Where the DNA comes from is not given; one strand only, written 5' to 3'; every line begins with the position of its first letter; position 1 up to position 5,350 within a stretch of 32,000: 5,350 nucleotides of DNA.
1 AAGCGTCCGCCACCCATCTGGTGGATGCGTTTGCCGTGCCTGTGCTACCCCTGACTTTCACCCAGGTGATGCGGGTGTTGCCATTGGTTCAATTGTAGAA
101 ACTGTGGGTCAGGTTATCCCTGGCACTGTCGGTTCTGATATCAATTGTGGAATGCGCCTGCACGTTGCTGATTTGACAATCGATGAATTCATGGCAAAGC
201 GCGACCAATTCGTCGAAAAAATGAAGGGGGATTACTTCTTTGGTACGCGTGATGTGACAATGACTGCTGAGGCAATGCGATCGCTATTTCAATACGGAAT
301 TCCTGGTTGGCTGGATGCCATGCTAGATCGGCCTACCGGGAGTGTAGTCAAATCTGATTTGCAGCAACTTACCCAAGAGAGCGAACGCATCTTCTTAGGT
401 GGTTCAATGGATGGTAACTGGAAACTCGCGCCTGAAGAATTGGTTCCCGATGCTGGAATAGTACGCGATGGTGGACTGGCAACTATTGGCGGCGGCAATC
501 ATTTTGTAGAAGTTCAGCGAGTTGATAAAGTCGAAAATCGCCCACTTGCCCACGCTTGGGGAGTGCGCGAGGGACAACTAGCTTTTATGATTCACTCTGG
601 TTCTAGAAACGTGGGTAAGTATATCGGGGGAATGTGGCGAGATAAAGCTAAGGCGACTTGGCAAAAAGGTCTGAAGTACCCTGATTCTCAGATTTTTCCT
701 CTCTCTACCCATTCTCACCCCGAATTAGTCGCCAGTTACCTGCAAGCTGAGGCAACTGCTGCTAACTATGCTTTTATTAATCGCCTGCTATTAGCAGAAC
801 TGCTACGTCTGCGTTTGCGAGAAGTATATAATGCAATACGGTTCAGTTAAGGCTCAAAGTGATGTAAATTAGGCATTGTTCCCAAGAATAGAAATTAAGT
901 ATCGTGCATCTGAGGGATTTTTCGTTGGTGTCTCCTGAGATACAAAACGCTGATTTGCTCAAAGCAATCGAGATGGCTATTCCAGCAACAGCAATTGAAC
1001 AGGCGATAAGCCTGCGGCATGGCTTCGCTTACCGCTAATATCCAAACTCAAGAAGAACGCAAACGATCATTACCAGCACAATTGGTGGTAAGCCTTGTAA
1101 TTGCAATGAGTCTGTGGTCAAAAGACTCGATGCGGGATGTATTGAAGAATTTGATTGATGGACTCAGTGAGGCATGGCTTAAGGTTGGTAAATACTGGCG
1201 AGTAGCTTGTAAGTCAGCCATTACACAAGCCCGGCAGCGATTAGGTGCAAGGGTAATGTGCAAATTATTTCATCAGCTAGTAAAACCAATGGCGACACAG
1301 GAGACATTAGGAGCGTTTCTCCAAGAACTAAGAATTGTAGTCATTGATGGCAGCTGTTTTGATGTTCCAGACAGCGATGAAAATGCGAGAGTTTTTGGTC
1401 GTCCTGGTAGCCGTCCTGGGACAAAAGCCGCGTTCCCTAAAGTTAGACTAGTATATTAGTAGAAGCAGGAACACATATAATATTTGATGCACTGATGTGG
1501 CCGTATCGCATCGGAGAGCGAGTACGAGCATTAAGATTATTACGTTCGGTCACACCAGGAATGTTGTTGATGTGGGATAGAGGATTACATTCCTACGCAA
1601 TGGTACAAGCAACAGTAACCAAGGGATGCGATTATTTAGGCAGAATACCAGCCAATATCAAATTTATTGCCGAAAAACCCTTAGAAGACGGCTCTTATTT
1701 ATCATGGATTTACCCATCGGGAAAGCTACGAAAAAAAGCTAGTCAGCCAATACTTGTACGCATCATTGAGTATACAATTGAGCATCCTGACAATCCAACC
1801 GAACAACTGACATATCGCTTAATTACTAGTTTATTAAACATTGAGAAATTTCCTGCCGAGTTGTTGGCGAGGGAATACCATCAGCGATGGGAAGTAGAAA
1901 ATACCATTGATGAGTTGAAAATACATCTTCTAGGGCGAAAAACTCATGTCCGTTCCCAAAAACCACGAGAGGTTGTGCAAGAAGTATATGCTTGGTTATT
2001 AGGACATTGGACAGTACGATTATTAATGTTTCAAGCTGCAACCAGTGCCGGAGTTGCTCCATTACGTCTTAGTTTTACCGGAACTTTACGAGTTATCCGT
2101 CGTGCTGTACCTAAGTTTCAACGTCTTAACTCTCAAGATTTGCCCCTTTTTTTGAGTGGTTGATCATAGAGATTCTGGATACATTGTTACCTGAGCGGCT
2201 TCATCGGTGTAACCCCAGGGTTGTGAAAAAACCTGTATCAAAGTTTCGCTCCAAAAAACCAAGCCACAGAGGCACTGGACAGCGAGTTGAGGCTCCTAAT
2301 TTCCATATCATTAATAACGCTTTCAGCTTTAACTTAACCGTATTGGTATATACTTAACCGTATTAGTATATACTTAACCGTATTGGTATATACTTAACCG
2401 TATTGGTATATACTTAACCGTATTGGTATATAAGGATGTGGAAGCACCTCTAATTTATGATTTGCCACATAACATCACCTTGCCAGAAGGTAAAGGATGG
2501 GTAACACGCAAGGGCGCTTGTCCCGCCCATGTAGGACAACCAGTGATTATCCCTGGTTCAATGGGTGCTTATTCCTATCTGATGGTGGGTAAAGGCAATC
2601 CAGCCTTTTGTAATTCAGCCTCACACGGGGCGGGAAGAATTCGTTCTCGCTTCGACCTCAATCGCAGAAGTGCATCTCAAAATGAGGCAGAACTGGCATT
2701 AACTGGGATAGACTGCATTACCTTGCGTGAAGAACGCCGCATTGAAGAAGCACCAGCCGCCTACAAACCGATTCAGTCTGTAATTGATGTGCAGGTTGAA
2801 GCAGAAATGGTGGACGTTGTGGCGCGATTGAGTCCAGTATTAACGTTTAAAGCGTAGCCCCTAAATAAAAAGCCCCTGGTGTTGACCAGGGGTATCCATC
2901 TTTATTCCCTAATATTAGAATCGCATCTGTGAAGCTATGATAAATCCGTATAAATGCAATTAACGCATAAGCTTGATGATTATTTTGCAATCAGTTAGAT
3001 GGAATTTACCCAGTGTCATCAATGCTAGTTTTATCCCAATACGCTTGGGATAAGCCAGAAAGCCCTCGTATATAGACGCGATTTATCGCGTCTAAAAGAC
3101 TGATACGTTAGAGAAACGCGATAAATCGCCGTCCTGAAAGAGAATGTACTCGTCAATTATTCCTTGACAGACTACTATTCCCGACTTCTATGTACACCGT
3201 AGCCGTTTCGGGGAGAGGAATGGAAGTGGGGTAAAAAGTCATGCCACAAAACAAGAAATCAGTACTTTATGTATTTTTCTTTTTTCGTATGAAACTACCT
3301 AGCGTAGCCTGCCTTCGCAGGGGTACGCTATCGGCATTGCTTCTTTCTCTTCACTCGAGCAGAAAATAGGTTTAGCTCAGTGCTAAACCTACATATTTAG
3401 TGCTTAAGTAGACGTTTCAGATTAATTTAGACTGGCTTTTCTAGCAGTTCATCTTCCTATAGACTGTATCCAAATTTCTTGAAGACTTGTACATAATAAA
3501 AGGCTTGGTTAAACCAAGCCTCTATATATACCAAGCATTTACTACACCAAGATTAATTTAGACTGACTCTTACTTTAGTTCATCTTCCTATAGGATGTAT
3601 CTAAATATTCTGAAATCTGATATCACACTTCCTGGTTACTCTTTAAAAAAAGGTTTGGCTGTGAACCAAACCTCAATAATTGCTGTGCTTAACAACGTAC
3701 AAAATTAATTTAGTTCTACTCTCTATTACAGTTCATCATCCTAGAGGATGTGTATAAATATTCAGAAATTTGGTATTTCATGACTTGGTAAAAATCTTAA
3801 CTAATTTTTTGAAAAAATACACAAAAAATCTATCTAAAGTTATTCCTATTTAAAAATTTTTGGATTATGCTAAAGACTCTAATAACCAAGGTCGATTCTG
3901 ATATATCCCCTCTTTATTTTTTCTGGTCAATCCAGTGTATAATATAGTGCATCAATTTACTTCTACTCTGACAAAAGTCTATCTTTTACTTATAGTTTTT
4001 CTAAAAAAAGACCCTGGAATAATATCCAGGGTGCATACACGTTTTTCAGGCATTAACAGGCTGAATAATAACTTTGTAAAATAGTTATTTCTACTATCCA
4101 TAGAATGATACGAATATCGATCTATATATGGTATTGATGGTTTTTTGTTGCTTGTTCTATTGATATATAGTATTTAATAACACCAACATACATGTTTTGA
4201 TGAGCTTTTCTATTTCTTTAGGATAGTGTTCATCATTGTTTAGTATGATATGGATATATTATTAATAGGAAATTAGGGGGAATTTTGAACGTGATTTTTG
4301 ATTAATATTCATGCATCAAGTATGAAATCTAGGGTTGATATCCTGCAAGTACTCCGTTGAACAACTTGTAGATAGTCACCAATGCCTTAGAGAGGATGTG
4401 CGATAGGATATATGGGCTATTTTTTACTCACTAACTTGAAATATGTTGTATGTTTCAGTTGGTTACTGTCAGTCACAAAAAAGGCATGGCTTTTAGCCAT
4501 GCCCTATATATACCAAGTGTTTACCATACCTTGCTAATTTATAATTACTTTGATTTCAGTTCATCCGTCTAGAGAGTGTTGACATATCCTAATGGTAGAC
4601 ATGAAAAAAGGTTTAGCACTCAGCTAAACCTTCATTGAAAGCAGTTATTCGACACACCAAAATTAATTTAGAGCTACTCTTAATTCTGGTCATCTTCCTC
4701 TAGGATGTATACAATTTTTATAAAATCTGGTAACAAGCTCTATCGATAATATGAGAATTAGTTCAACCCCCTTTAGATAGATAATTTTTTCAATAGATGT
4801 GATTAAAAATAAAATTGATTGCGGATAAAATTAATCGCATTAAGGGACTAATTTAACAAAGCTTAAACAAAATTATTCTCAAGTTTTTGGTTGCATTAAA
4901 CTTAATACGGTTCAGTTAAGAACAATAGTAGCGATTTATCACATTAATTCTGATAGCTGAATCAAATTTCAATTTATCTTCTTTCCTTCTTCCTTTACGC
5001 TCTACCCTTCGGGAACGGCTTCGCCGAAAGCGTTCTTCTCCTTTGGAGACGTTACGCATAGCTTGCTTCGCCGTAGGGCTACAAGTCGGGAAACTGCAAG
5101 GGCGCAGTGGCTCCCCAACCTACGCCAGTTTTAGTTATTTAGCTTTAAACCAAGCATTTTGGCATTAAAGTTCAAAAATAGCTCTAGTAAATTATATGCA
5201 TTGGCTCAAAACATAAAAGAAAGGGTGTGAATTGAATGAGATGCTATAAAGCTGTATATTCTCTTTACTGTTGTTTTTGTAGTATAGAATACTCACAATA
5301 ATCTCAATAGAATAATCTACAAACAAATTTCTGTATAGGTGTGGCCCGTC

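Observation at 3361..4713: Head-to-tail array of ~100-nt box-plus-terminator modules on the minus strand: candidate multicopy sRNA family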

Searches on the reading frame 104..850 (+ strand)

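Call 10: search_protein_families(library=pfam, proteins=[window:104-850:+])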
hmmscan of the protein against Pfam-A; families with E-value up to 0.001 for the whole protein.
window:104-850:+ (248 aa): 1 family
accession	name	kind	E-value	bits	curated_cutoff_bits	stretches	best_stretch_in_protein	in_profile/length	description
PF01139.22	RtcB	-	1.3e-44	153.6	27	1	2-243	38-264/426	tRNA-splicing ligase RtcB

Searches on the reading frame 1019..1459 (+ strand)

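Call 23: search_protein_families(library=pfam, proteins=[window:1019-1459:+])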
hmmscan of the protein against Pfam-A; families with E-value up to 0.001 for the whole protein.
window:1019-1459:+ (146 aa): 1 family
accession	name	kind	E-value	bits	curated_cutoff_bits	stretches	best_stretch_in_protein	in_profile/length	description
PF13006.12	Nterm_IS4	-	1.7e-19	70.3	25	1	7-84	22-94/95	Insertion element 4 transposase N-terminal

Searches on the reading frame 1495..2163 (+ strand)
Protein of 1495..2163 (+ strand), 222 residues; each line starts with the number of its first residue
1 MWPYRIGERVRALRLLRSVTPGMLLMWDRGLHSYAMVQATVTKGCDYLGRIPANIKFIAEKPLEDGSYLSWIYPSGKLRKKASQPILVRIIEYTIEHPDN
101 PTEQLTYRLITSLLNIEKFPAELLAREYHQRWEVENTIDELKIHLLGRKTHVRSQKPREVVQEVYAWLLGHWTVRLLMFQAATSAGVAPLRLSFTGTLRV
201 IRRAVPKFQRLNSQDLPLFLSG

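Call 23: search_protein_families(library=pfam, proteins=[window:1495-2163:+])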
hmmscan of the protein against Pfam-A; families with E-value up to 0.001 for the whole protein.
window:1495-2163:+ (222 aa): 1 family
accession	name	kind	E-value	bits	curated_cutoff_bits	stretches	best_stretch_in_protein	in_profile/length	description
PF01609.27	DDE_Tnp_1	-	1.6e-10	41.5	23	1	11-165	64-192/200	Transposase DDE domain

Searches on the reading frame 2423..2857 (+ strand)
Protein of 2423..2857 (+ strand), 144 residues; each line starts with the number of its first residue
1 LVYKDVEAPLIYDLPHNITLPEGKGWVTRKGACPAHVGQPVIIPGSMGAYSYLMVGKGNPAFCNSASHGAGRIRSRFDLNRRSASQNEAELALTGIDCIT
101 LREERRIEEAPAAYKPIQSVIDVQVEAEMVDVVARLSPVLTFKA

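Call 10: search_protein_families(library=pfam, proteins=[window:2423-2857:+])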
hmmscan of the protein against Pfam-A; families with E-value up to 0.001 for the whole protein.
window:2423-2857:+ (144 aa): 1 family
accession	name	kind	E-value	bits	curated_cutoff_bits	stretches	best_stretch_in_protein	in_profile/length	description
PF01139.22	RtcB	-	2.8e-41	142.6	27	1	4-143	268-425/426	tRNA-splicing ligase RtcB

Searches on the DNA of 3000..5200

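Call 5: search_rna_families(source=window, start=3000, end=5200, threshold=evalue, max_evalue=10, show_alignments=5)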
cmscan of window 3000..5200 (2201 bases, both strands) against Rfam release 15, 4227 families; matches with E-value up to 10: 16.
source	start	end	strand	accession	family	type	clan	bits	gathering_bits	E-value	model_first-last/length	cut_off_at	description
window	3648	3700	-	RF02596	cyano_het_sRNA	Gene; sRNA;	-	36.8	35.7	6e-05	1-56/56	no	Cyanobacteria heterocyst sRNA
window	3498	3548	-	RF02596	cyano_het_sRNA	Gene; sRNA;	-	28.3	35.7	0.0068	1-56/56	no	Cyanobacteria heterocyst sRNA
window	4606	4658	-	RF02596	cyano_het_sRNA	Gene; sRNA;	-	25.3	35.7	0.036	1-56/56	no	Cyanobacteria heterocyst sRNA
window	4479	4530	-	RF02596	cyano_het_sRNA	Gene; sRNA;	-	25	35.7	0.044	1-56/56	no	Cyanobacteria heterocyst sRNA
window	3642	3674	+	RF02596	cyano_het_sRNA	Gene; sRNA;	-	23.3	35.7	0.11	22-54/56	no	Cyanobacteria heterocyst sRNA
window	4003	4055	-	RF02399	NsiR1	Gene; sRNA;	-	22.5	39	0.16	1-60/60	no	Nitrogen stress-induced RNA 1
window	3365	3413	-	RF02596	cyano_het_sRNA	Gene; sRNA;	-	21.8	35.7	0.25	1-56/56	no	Cyanobacteria heterocyst sRNA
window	4605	4632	+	RF02596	cyano_het_sRNA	Gene; sRNA;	-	20.5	35.7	0.51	27-54/56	no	Cyanobacteria heterocyst sRNA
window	3493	3628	-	RF04182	GibS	Gene; sRNA;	-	19.9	115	9.3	1-142/142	no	GibS sRNA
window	4902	5034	+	RF01775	RsaOG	Gene; sRNA;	-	18.7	50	8.7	1-147/147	no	RNA S.aureus Orsay G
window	4007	4032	-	RF02701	PsrR1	Gene; sRNA;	-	17.5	42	4.5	54-79/79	no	Photosynthesis regulatory RNA1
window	4127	4196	+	RF03692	MIR827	Gene; miRNA;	CL00143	17.5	65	7.9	1-125/125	no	MIR827 microRNA precursor family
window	4553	4634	+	RF04339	Plastid-psbJ-3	Cis-reg;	CL00152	17.5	61.7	9.1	1-125/125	no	Plastid-psbJ-3 3UTR RNA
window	4035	4077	-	RF02929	algC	Cis-reg;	-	16.6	33.8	6.8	1-52/52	no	algC RNA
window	4600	4773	-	RF01402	STnc150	Gene; sRNA;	-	14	60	5.1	1-267/267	no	STnc150 Hfq binding RNA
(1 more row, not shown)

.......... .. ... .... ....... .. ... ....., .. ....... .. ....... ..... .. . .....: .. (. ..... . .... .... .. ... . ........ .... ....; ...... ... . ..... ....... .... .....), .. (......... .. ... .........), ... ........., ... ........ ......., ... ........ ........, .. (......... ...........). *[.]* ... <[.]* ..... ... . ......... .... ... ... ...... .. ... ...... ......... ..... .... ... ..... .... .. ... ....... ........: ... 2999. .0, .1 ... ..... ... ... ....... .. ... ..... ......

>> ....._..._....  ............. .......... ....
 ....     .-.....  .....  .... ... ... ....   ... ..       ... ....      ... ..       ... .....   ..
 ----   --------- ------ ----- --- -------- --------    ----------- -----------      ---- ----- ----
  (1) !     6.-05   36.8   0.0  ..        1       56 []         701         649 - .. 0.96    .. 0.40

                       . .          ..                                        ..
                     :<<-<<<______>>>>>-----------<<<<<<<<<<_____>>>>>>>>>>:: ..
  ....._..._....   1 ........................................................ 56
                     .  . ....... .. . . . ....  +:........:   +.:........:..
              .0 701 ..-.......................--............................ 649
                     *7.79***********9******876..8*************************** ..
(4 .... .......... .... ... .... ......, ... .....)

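Call 26: search_rna_families(source=window, start=3960, end=4130, threshold=evalue, max_evalue=10, show_alignments=3)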
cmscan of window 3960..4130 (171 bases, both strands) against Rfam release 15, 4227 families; matches with E-value up to 10: 16.
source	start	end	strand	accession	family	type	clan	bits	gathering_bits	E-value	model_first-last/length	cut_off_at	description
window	4003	4055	-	RF02399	NsiR1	Gene; sRNA;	-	22.5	39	0.012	1-60/60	no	Nitrogen stress-induced RNA 1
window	4007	4032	-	RF02701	PsrR1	Gene; sRNA;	-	21.6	42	0.035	54-79/79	no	Photosynthesis regulatory RNA1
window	4003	4107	-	RF00021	Spot_42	Gene; sRNA;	-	20.1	80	0.062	1-115/115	no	Spot 42 RNA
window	4078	4130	-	RF00107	FinP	Gene;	CL00016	19.3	45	0.099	1-76/76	no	FinP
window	4037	4130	-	RF02998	IS605-orfB-II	Gene; sRNA;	-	18.3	88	0.41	60-155/155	5'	IS605-orfB-II RNA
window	4004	4110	-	RF02434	SpF39_sRNA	Gene; sRNA;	-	17.5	60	6.5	1-109/109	no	Streptococcus sRNA SpF39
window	4001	4059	+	RF01375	CRISPR-DR62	Gene; CRISPR;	-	17.3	45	7.6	1-37/37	no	CRISPR RNA direct repeat element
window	4035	4077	-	RF02929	algC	Cis-reg;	-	16.6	33.8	0.53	1-52/52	no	algC RNA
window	4003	4103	-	RF01456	VrrA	Gene; antisense;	-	15.9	50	1.3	1-140/140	no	Vibrio regulatory RNA of OmpA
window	4000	4088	-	RF00515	PyrR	Cis-reg;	-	15.5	54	5.7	1-115/115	no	PyrR binding site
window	4004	4077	+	RF02628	Hrs1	Gene; sRNA;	-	14.7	56.4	1.2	1-74/74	no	Hfq-regulated sRNA 1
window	4004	4102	-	RF04315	manA-II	Cis-reg;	-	14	100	3.4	1-147/147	no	manA_II ncRNA motif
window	3960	3973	-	RF03054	Xanthine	Cis-reg; riboswitch;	-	12.9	36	2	1-14/56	3'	Xanthine riboswitch aptamer (NMT1 RNA)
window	3960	4050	+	RF02447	SpR19_sRNA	Gene; sRNA;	-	12.7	79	6.5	36-123/123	5'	Streptococcus sRNA SpR19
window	3974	4066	+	RF00140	Alpha_RBS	Cis-reg;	-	12.6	38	0.67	1-110/110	no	Alpha operon ribosome binding site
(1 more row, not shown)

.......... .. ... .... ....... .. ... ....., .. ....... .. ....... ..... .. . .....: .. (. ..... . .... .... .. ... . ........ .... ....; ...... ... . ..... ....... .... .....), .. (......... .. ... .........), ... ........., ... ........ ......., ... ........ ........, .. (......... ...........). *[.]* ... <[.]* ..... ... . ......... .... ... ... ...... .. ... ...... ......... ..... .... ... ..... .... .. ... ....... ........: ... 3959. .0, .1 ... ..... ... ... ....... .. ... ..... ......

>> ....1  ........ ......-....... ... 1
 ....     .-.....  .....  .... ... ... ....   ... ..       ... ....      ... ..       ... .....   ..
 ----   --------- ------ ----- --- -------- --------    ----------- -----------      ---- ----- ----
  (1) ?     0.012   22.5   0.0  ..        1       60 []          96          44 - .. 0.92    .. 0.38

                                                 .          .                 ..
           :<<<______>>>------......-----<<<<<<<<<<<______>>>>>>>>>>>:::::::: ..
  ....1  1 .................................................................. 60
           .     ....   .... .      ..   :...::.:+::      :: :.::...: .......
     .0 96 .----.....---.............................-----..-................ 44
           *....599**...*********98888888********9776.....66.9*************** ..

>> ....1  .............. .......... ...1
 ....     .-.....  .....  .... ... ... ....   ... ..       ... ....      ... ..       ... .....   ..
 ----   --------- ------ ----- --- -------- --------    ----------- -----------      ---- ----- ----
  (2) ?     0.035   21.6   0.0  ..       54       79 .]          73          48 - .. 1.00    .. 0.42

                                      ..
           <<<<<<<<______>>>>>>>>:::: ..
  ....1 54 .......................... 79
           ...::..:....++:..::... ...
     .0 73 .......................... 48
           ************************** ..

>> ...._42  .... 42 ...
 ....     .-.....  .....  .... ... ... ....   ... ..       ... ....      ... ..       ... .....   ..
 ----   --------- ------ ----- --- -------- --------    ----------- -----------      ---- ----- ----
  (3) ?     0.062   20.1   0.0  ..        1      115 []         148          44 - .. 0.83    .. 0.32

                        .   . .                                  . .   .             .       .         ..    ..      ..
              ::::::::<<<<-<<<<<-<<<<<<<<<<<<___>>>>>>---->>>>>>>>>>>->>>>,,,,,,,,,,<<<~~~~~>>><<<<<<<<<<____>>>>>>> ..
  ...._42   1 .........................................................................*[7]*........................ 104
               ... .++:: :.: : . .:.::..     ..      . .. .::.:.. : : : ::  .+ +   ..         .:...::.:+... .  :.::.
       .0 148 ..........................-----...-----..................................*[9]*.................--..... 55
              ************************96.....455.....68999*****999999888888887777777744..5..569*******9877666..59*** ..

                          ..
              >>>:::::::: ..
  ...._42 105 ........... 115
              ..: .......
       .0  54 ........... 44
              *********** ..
